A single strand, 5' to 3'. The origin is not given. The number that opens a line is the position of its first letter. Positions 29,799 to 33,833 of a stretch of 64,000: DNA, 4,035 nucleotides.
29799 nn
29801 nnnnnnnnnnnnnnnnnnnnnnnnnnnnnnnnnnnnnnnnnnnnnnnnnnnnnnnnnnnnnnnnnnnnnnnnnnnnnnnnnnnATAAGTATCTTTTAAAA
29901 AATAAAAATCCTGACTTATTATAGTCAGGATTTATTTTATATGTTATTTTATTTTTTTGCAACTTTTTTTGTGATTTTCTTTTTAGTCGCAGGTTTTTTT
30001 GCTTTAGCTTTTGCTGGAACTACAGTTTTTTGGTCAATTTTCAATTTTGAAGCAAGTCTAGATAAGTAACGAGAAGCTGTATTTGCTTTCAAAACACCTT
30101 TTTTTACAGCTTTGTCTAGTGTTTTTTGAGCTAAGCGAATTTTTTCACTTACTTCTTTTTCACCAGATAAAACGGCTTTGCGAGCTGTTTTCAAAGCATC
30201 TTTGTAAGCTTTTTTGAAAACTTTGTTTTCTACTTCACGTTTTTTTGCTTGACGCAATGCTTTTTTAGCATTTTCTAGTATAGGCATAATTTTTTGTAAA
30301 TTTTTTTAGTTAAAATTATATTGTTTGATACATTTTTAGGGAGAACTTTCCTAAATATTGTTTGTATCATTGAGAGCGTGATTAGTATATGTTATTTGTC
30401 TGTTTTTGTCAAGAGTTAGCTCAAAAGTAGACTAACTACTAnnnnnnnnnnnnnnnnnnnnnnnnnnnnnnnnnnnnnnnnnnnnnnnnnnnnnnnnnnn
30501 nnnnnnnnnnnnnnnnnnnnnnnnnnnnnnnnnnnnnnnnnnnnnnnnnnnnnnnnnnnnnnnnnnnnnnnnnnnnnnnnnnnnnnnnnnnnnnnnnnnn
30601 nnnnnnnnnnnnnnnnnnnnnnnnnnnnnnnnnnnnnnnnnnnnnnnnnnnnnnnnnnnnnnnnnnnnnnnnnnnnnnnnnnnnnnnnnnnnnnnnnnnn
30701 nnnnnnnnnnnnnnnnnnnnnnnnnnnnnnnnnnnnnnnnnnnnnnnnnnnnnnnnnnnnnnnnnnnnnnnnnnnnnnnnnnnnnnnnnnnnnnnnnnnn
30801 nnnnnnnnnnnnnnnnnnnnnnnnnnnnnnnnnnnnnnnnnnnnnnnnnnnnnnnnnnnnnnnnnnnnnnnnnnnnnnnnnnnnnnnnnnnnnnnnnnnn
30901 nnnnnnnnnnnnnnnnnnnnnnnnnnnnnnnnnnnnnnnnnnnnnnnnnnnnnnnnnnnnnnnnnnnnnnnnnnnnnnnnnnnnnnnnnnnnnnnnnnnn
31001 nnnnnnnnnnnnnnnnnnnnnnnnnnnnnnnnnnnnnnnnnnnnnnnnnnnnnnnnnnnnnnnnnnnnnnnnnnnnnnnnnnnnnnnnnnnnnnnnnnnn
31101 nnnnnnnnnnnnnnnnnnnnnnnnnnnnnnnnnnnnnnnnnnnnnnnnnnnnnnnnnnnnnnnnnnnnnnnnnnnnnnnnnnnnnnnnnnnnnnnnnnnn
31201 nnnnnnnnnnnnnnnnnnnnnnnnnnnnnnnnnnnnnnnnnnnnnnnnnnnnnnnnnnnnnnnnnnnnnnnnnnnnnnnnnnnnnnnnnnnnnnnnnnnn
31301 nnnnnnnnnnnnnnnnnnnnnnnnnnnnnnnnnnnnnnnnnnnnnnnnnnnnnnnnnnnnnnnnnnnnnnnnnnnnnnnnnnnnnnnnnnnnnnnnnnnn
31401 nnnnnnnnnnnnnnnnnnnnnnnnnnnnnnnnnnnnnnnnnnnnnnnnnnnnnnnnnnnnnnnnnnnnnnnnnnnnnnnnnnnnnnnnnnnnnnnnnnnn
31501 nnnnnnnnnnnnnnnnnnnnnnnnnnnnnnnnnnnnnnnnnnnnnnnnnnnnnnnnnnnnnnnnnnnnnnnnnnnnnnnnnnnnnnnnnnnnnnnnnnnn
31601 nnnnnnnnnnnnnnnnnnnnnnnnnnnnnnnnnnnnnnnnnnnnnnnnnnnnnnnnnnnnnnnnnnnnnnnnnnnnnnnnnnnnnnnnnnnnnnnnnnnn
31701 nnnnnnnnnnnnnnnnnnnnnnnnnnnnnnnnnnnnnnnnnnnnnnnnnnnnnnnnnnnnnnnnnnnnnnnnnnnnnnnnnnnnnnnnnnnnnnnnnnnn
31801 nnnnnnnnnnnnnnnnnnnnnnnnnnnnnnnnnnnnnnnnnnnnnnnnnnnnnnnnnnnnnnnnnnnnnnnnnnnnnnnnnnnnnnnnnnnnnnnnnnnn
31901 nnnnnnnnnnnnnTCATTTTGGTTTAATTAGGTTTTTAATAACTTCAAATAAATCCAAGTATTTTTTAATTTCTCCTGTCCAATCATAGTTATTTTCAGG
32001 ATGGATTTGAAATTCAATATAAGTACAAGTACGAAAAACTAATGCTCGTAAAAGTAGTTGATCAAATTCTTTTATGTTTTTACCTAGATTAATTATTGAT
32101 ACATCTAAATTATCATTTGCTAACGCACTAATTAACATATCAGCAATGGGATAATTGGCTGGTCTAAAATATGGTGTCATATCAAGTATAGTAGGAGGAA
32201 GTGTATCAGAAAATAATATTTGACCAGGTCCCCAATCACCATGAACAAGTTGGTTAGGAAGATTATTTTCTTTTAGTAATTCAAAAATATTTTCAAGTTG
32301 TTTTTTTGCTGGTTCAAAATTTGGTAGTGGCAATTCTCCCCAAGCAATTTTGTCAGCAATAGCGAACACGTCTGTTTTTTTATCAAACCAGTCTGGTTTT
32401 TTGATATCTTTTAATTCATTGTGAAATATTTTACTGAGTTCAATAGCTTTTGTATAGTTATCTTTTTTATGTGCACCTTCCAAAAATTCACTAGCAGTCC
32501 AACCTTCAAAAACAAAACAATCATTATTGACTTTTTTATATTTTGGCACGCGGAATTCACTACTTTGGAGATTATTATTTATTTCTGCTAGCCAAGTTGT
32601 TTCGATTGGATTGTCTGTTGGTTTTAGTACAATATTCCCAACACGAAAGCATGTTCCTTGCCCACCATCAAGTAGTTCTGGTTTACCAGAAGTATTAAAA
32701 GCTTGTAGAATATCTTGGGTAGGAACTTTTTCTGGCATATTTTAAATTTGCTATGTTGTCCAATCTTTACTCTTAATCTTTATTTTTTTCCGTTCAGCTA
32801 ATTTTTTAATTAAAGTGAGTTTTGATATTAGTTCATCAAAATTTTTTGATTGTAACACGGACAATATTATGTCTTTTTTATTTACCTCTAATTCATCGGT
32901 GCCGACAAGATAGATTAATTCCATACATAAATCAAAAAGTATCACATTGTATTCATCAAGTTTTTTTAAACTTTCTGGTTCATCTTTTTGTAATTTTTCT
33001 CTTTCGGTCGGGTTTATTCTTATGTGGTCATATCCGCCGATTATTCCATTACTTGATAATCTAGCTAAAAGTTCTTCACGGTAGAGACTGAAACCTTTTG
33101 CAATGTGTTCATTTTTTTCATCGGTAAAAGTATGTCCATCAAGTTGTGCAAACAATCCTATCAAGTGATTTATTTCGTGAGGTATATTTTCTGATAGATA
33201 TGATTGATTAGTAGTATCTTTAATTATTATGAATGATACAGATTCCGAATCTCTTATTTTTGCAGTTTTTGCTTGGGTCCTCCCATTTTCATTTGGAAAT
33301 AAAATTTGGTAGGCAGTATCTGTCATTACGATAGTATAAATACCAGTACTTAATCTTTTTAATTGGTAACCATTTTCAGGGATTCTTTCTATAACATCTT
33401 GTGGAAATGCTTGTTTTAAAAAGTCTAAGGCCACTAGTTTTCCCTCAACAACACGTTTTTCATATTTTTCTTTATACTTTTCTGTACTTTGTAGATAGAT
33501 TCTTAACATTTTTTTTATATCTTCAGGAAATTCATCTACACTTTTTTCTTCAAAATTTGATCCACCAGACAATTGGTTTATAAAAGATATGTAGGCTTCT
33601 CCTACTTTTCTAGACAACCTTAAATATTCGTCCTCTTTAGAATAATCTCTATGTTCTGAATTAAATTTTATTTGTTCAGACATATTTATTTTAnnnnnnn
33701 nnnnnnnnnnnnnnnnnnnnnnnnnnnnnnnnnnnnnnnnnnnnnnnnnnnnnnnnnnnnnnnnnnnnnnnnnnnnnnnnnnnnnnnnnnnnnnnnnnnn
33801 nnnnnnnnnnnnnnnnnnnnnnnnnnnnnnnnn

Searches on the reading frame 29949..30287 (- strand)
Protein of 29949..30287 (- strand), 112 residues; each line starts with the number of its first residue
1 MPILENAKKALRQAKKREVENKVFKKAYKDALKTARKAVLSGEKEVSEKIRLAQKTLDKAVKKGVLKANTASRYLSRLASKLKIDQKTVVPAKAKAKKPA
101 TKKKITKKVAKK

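Call 40: search_protein_families(library=pfam, proteins=[window:29949-30287:-], max_evalue=0.01)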
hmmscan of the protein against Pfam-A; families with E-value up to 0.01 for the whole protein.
window:29949-30287:- (112 aa): 1 family
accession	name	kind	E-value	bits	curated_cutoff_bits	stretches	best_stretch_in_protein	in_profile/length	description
PF01649.23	Ribosomal_S20p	-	2.8e-17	63.5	29.5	1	6-83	5-83/83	Ribosomal protein S20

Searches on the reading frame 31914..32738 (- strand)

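Call 40: search_protein_families(library=pfam, proteins=[window:31914-32738:-], max_evalue=0.01)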
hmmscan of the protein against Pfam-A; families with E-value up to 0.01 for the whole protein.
window:31914-32738:- (274 aa): 0 families

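Call 91: search_protein_families(library=pfam, proteins=[window:31914-32738:-], max_evalue=1)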
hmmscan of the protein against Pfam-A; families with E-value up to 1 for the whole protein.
window:31914-32738:- (274 aa): 3 families
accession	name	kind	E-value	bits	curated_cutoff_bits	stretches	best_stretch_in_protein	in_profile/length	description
PF01636.29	APH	-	0.024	14.8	23.2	1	92-179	94-186/239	Phosphotransferase enzyme family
PF25473.1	MXRA7_helical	-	0.14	12.7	22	1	145-158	30-43/64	MXRA7 helical domain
PF17448.7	YqaH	-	0.2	12.4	31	1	83-132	26-75/88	Uncharacterized YqaH-like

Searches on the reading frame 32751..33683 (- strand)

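Call 40: search_protein_families(library=pfam, proteins=[window:32751-33683:-], max_evalue=0.01)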
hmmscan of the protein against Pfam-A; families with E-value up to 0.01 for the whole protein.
window:32751-33683:- (310 aa): 0 families

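Call 91: search_protein_families(library=pfam, proteins=[window:32751-33683:-], max_evalue=1)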
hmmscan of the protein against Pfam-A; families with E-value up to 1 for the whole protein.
window:32751-33683:- (310 aa): 1 family
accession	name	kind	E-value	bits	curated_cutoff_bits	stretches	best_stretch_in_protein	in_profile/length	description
PF23067.1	MG280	-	0.023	14.7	27.4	1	33-112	58-135/259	Uncharacterised protein MG280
